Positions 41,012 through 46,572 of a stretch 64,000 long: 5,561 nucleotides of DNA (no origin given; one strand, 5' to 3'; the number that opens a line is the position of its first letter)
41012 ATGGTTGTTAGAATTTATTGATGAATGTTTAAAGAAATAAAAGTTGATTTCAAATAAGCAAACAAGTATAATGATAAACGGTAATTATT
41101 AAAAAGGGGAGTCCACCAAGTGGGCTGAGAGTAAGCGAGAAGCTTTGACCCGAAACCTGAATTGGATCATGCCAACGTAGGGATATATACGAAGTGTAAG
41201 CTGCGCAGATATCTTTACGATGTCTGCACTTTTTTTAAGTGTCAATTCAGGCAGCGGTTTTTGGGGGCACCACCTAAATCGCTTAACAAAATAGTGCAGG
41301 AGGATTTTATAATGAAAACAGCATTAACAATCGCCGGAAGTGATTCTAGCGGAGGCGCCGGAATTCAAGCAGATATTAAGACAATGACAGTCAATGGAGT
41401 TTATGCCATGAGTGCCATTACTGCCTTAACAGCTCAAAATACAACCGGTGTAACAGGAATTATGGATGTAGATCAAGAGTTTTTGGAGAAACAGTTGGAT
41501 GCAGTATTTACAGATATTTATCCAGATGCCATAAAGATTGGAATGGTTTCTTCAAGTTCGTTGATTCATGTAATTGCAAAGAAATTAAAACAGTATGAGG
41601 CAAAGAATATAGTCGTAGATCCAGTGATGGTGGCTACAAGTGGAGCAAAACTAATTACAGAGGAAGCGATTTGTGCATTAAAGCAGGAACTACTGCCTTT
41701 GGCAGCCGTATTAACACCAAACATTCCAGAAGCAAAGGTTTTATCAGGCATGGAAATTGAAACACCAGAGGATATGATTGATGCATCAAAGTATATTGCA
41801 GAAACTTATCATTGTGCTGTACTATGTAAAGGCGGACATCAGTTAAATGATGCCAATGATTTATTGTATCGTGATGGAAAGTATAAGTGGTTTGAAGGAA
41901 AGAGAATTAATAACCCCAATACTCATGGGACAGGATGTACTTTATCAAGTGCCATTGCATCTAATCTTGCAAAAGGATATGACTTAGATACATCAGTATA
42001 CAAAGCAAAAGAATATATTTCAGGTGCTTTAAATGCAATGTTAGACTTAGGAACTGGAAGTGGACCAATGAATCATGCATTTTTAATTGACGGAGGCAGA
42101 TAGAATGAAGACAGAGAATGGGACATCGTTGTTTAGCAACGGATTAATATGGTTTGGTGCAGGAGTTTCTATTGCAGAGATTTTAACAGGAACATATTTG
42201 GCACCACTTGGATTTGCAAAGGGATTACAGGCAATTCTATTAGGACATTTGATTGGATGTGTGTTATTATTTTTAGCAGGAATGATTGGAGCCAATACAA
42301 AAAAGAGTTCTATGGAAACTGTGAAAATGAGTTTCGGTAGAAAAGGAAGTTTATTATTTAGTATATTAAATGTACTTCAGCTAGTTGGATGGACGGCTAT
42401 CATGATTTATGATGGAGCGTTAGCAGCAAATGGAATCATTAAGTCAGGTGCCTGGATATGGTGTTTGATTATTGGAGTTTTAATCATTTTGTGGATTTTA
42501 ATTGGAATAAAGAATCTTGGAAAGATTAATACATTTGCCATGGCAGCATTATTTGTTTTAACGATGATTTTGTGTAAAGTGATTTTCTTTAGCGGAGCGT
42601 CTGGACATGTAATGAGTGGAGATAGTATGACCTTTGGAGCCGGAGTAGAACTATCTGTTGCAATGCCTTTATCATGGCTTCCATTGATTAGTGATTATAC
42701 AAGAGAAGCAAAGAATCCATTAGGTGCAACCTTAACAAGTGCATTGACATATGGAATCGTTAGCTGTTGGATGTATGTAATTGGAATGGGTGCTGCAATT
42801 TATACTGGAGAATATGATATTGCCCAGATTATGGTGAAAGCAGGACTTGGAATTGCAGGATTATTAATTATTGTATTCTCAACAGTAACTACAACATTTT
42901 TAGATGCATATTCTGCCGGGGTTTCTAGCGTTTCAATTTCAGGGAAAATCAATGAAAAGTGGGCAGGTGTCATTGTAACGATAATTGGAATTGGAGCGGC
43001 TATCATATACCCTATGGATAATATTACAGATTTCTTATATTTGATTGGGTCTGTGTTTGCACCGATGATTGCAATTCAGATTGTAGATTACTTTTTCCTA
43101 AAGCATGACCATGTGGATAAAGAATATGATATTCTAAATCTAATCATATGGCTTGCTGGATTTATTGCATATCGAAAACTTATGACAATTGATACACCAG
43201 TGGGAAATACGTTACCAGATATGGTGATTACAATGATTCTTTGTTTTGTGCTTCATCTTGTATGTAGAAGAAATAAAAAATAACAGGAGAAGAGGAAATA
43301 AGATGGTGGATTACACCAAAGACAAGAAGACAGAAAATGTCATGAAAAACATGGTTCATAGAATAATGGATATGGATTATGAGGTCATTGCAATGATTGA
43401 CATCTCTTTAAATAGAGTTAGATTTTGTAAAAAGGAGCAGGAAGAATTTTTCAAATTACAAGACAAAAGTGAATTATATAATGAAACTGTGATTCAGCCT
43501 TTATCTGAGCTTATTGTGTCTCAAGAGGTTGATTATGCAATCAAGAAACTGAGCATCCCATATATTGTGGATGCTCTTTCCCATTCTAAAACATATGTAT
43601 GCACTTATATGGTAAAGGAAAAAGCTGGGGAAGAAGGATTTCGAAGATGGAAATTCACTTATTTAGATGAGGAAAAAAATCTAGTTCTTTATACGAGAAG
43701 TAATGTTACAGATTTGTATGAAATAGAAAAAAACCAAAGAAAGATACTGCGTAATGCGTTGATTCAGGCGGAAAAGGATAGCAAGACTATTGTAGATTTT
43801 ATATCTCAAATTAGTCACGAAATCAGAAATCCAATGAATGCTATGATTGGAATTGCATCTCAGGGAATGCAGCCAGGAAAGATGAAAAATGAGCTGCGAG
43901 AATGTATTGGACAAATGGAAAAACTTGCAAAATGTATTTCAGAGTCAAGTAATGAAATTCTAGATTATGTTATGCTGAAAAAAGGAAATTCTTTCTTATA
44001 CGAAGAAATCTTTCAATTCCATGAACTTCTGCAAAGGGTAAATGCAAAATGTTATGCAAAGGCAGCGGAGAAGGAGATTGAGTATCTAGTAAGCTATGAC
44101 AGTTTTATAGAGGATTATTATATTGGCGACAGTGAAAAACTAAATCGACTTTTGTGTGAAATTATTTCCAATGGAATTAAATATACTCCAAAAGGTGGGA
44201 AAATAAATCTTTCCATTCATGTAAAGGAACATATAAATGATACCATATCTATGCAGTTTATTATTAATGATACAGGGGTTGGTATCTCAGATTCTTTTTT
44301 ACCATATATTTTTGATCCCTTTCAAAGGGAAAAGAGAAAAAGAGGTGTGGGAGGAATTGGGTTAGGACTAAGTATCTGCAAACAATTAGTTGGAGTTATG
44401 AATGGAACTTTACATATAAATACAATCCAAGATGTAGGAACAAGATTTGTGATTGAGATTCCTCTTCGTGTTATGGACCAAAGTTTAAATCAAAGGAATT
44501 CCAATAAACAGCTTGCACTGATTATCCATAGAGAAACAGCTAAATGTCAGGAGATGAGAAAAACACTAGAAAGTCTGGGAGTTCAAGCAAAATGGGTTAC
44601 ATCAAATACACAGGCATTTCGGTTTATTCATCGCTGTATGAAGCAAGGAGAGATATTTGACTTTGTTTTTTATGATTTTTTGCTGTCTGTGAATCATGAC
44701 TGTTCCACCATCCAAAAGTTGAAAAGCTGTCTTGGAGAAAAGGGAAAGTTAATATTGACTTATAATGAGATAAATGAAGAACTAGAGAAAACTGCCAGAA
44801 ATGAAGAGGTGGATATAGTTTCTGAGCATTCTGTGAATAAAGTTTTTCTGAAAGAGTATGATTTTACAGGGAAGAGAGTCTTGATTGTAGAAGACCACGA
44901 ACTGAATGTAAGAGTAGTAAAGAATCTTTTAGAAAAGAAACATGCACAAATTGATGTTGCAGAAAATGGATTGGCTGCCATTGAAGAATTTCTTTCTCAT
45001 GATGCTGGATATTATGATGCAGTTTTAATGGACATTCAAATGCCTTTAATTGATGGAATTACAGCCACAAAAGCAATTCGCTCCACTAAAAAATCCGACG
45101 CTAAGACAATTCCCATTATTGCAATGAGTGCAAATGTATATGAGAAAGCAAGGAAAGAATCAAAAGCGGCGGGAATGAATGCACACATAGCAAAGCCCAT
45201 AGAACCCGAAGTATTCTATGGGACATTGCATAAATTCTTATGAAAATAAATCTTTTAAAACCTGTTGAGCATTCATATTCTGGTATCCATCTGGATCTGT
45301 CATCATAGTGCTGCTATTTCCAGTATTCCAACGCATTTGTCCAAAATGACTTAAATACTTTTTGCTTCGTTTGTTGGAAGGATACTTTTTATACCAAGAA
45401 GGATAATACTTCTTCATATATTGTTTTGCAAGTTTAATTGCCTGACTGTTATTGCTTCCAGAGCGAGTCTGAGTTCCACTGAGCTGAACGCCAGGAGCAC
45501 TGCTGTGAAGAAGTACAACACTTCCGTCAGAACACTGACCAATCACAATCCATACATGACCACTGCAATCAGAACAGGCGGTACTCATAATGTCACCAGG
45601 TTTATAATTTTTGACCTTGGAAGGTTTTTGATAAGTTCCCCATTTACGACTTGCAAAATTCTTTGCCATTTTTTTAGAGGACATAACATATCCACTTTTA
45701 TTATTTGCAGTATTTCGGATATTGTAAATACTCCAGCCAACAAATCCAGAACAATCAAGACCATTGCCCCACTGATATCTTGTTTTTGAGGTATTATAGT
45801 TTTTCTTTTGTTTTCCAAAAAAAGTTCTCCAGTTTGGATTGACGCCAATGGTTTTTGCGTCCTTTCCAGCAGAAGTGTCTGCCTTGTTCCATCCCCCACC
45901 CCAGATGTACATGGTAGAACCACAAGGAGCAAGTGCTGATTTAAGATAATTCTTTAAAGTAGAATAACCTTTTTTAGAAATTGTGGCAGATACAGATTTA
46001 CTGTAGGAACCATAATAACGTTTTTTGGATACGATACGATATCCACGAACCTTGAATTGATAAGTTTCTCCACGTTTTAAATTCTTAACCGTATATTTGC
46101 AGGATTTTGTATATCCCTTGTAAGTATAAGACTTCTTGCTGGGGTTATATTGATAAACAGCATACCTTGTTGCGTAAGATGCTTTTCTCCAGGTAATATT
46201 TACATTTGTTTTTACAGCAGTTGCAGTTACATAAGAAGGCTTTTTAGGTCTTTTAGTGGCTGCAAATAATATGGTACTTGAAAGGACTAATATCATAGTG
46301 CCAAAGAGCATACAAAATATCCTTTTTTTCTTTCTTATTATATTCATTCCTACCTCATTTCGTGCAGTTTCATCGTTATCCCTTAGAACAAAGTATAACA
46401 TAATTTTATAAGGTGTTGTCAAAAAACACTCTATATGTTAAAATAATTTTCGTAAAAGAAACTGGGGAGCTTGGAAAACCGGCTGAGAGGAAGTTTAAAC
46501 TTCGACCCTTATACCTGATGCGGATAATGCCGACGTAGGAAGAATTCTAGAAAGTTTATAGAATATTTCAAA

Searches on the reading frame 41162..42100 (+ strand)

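Call 8: search_protein_families(library=pfam, proteins=[window:41162-42100:+], max_evalue=0.01)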
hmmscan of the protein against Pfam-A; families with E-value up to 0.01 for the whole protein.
window:41162-42100:+ (313 aa): 3 families
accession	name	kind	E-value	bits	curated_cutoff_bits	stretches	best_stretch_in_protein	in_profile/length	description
PF08543.17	Phos_pyr_kin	-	1.3e-97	326.5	27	1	61-304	1-246/246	Phosphomethylpyrimidine kinase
PF00294.29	PfkB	-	1.7e-08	34.6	25.8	1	139-282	148-282/302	pfkB family carbohydrate kinase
PF01256.23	Carb_kinase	-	0.00048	20.1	27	1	153-278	86-208/242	NAD(P)H-hydrate dehydratase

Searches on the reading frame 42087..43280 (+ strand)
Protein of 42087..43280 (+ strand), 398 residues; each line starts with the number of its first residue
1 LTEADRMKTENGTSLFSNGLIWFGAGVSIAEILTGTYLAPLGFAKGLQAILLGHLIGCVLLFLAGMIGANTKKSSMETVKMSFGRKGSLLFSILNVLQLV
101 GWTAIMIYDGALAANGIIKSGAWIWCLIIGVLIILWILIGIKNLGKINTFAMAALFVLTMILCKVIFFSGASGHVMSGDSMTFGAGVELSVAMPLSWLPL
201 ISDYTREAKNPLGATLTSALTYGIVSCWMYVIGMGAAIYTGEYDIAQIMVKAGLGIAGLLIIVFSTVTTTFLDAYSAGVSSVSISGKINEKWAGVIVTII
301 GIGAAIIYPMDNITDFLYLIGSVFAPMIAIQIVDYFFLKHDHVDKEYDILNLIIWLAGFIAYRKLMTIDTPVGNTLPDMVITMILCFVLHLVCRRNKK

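Call 8: search_protein_families(library=pfam, proteins=[window:42087-43280:+], max_evalue=0.01)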
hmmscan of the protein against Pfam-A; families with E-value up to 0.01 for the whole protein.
window:42087-43280:+ (398 aa): 3 families
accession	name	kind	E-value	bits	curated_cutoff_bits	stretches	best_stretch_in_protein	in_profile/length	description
PF02133.21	Transp_cyt_pur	-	2.2e-18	66.7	23.5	1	20-342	16-377/440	Permease for cytosine/purines, uracil, thiamine, allantoin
PF01566.24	Nramp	-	0.0019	17.7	29.8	1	49-167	18-142/357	Natural resistance-associated macrophage protein-like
PF24788.1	AtPDCT1_2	-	0.008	16.5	27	0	303-374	80-148/160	AtPDCT1/2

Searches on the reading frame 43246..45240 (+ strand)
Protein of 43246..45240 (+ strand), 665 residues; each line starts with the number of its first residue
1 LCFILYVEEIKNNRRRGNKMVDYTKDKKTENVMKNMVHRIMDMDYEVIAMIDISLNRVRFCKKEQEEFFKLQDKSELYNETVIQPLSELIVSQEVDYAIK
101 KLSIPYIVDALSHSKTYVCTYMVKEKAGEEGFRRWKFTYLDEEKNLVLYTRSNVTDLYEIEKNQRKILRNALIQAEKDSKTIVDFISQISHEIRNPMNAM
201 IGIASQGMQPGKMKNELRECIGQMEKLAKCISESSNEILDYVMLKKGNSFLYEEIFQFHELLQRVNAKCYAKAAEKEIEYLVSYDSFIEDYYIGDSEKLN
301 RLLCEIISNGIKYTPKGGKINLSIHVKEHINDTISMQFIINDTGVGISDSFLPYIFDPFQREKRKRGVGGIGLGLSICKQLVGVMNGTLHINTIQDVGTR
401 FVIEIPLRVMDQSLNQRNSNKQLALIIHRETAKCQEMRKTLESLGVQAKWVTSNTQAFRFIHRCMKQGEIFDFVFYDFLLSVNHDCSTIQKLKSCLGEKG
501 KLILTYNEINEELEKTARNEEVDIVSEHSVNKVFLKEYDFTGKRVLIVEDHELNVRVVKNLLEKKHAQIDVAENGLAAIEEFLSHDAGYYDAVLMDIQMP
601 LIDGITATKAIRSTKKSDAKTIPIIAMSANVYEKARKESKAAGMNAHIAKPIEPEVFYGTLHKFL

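Call 8: search_protein_families(library=pfam, proteins=[window:43246-45240:+], max_evalue=0.01)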
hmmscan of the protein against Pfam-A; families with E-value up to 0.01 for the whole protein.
window:43246-45240:+ (665 aa): 3 families
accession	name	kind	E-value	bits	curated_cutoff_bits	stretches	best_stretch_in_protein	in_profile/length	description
PF00072.30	Response_reg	-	1e-24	87.3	30.2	1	545-656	1-105/111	Response regulator receiver domain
PF02518.31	HATPase_c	-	3.2e-24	85.9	26.4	1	294-408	1-110/111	Histidine kinase-, DNA gyrase B-, and HSP90-like ATPase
PF00512.31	HisKA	-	1.2e-07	32.2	26.9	1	184-245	4-64/66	His Kinase A (phospho-acceptor) domain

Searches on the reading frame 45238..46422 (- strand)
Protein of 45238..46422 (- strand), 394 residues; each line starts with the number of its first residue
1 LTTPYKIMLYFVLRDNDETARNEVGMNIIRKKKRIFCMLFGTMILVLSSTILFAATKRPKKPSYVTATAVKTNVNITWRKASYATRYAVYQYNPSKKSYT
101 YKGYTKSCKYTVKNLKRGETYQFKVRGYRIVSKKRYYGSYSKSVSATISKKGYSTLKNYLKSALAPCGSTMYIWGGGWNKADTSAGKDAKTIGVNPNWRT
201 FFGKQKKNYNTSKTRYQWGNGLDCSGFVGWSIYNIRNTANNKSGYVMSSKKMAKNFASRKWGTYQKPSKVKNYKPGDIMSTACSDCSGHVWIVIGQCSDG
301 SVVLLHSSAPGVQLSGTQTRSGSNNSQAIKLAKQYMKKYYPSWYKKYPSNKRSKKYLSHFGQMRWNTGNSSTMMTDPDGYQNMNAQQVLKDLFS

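Call 8: search_protein_families(library=pfam, proteins=[window:45238-46422:-], max_evalue=0.01)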
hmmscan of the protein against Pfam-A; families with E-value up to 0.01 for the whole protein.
window:45238-46422:- (394 aa): 4 families
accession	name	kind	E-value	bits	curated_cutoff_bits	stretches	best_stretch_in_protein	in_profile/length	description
PF00041.27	fn3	-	0.00014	22.5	25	1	61-131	2-72/84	Fibronectin type III domain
PF00877.26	NLPC_P60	-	0.00016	22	23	1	214-315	2-89/105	NlpC/P60 family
PF05257.22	CHAP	-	0.00023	22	26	1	218-306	4-79/81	CHAP domain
PF06940.17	DUF1287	-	0.002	18.4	25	1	255-313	88-147/163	Domain of unknown function (DUF1287)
